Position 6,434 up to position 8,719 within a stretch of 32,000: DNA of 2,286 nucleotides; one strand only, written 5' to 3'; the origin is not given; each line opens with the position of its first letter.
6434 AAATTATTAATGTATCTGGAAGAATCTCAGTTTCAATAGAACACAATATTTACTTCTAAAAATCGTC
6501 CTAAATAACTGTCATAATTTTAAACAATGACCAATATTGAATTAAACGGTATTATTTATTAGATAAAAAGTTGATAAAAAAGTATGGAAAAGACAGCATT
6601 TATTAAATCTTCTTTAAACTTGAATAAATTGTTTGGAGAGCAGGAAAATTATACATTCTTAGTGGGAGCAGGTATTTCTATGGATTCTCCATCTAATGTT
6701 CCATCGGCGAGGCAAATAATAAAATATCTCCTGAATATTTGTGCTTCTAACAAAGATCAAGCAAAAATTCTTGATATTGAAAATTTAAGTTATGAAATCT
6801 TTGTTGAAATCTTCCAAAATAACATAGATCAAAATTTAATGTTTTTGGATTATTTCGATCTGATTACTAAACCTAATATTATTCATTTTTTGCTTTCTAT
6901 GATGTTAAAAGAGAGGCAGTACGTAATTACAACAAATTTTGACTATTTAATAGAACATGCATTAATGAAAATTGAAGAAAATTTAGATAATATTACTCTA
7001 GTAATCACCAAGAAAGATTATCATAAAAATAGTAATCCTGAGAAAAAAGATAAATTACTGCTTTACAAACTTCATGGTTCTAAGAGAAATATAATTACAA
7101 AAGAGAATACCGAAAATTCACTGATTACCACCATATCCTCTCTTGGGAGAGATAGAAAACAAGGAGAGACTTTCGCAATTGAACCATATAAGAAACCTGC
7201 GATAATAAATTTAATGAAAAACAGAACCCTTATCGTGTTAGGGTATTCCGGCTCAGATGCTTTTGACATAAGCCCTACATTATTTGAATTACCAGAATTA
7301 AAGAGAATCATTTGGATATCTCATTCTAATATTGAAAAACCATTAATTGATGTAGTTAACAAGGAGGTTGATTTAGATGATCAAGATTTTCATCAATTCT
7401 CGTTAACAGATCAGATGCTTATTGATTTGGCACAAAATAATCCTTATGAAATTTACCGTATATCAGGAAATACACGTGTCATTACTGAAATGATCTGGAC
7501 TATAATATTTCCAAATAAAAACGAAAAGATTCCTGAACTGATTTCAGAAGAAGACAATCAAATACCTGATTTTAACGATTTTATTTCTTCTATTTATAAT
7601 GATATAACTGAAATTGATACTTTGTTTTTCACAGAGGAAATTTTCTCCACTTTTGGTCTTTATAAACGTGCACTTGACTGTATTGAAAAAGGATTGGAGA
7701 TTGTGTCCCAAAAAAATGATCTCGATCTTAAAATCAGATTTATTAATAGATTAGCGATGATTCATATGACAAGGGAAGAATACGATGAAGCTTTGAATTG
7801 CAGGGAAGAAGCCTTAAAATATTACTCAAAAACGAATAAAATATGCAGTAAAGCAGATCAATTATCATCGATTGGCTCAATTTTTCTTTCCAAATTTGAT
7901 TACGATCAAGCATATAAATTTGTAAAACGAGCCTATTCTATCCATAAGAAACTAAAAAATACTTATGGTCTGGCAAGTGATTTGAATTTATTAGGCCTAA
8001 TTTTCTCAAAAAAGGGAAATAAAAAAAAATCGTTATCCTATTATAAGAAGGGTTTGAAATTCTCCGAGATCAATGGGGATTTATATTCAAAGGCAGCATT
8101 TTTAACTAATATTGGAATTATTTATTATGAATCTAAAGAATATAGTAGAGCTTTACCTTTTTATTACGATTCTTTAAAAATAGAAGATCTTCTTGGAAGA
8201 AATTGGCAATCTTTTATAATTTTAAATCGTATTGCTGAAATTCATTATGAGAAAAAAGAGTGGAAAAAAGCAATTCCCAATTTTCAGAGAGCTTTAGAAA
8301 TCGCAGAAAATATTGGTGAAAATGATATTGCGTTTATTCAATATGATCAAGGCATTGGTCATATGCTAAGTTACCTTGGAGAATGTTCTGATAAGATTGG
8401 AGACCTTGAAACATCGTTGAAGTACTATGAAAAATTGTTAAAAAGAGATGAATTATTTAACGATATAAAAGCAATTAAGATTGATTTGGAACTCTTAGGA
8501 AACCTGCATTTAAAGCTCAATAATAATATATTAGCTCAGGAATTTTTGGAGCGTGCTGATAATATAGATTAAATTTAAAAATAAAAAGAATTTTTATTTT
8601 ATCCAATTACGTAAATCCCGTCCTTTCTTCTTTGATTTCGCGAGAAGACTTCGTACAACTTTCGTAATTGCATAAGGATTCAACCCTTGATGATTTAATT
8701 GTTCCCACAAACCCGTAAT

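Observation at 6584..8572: SIR2-like (NADase-type) domain fused directly to a TPR array: candidate single-protein immune/conflict sensor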

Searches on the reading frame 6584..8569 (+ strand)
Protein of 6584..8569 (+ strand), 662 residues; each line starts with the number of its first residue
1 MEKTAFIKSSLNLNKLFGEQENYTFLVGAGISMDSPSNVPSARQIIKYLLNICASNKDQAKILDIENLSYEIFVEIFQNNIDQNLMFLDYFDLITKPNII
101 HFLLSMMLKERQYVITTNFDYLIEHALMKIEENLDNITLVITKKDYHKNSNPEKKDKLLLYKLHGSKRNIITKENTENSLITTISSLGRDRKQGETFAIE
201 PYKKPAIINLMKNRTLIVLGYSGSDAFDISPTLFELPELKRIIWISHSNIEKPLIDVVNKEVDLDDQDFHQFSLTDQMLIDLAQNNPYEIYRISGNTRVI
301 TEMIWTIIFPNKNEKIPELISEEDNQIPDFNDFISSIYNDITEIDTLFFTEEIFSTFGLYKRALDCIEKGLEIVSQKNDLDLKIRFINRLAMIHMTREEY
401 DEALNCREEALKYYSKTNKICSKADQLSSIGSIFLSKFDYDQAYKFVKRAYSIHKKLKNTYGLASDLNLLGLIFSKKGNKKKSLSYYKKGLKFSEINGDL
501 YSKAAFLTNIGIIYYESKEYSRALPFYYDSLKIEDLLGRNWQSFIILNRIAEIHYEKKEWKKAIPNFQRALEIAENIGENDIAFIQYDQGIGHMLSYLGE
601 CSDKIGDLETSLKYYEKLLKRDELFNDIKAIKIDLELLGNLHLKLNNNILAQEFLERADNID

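Call 3: search_protein_families(library=pfam, proteins=[window:6584-8569:+], max_evalue=1)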
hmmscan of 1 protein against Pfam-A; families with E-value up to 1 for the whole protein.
window:6584-8569:+ (662 aa): 18 families
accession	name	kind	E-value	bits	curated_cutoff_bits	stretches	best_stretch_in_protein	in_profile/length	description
PF13424.12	TPR_12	-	1.5e-28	99.2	30.1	5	429-493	8-74/77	Tetratricopeptide repeat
PF00515.34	TPR_1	-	8.5e-24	82.8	27.8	5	546-576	3-33/34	Tetratricopeptide repeat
PF07719.23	TPR_2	-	2.8e-22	77.4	27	4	546-576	3-33/34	Tetratricopeptide repeat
PF13374.12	TPR_10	-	2.4e-15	56.4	27.5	2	504-540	2-39/42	Tetratricopeptide repeat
PF13176.12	TPR_7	-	4.1e-15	54.9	27.9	0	547-577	2-32/36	Tetratricopeptide repeat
PF13181.12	TPR_8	-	2.2e-14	52.8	25.7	1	468-494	5-31/34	Tetratricopeptide repeat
PF13289.12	SIR2_2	-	3.9e-10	40.4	24.5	1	114-226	3-96/141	SIR2-like domain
PF24885.1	TPR_NPHP3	-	1.8e-07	31.3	100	2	355-462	110-221/239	Nephrocystin-3 TPR domain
PF14938.12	SNAP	-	1.6e-05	25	25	2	362-446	92-177/282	Soluble NSF attachment protein, SNAP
PF13432.12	TPR_16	-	1.9e-05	25.4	32.7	0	535-574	22-61/65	Tetratricopeptide repeat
PF13428.12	TPR_14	-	0.00028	21.7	23.5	0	389-412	6-29/44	Tetratricopeptide repeat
PF13174.12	TPR_6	-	0.00064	20.6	26.3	0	597-621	5-29/33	Tetratricopeptide repeat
PF12968.13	DUF3856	-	0.021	15.3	27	0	391-419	62-90/143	Domain of Unknown Function (DUF3856)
PF17874.7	TPR_MalT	-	0.036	13.8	45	1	391-575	8-192/336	MalT-like TPR region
PF10516.15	SHNi-TPR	-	0.06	13.3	21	0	607-621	23-37/38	SHNi-TPR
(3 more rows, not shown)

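Call 4: search_protein_families(library=padloc, proteins=[window:6584-8569:+], max_evalue=1)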
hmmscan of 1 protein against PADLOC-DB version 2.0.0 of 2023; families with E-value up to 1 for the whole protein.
window:6584-8569:+ (662 aa): 6 families
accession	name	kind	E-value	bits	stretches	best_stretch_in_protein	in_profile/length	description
PDLC01169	TPR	-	9.1e-14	49.4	4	424-519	109-203/252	TPR repeats containing protein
PDLC02419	Aga_SIR2-PNTD1-PNTD2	-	6.5e-09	33.1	1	96-226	103-216/558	Class I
PDLC05061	PDC-S65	-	2.2e-07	28.5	1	114-169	142-193/592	-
PDLC02401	Aga_SIR2-PNTD1-PNTD2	-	6.1e-06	23.3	1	96-180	76-159/524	Class I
PDLC05060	PDC-S65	-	7.2e-05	19.9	1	92-168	26-100/503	-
PDLC04087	SIR2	-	0.00097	16.1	1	104-166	122-193/343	-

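Call 5: search_protein_families(library=ncbifam, proteins=[window:6584-8569:+], max_evalue=1)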
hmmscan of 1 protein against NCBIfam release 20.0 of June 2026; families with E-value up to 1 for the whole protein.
window:6584-8569:+ (662 aa): 13 families
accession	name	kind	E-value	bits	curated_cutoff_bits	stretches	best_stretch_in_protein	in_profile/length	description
NF053520.1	HK_Porph_FimS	equivalog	4.9e-18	64.7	600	3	399-517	99-217/618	sensor histidine kinase FimS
NF041717.1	HaaA_phane_TPR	equivalog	4.1e-12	45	1125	1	371-580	619-828/882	cyclophane-containing RiPP biosynthesis TPR protein HaaT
NF053617.1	SARPRegAfsRStmc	equivalog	1e-11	43.6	1430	1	374-604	726-955/986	SARP-family global regulator AfsR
NF002725.1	PRK02603.1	equivalog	1.1e-09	38.6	143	3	518-616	49-137/173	photosystem I assembly protein Ycf3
NF001752.0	PRK00481.1-1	equivalog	4.7e-06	26.3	221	1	12-127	6-114/242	NAD-dependent protein deacylase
NF040959.1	MamA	equivalog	7.3e-05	22.3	200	1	438-576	51-171/204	magnetosome protein MamA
TIGR02917.1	PEP_TPR_lipo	equivalog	0.00015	19.8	312.2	1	506-574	467-529/899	XrtA/PEP-CTERM system TPR-repeat protein PrsT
NF008753.0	PRK11788.1-1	equivalog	0.0037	16.4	395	1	352-458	149-248/389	lipopolysaccharide assembly protein LapB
NF053852.1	vesicle_Bd0635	exception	0.017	14.8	250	1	550-572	144-166/223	CpoB-like predatory vesicle lipoprotein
NF008757.0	PRK11788.1-5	equivalog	0.023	13.9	363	0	358-457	121-213/388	lipopolysaccharide assembly protein LapB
TIGR02552.1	LcrH_SycD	equivalog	0.029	14.1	104.8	0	384-414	52-82/136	SycD/LcrH family type III secretion system chaperone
TIGR00540.1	TPR_hemY_coli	hypoth_equivalog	0.065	12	142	0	422-490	324-385/385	heme biosynthesis-associated TPR protein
NF047507.1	TPR_BatC_Lepto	exception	0.17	11.3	175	1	476-534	70-126/214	TPR repeat-containing protein BatC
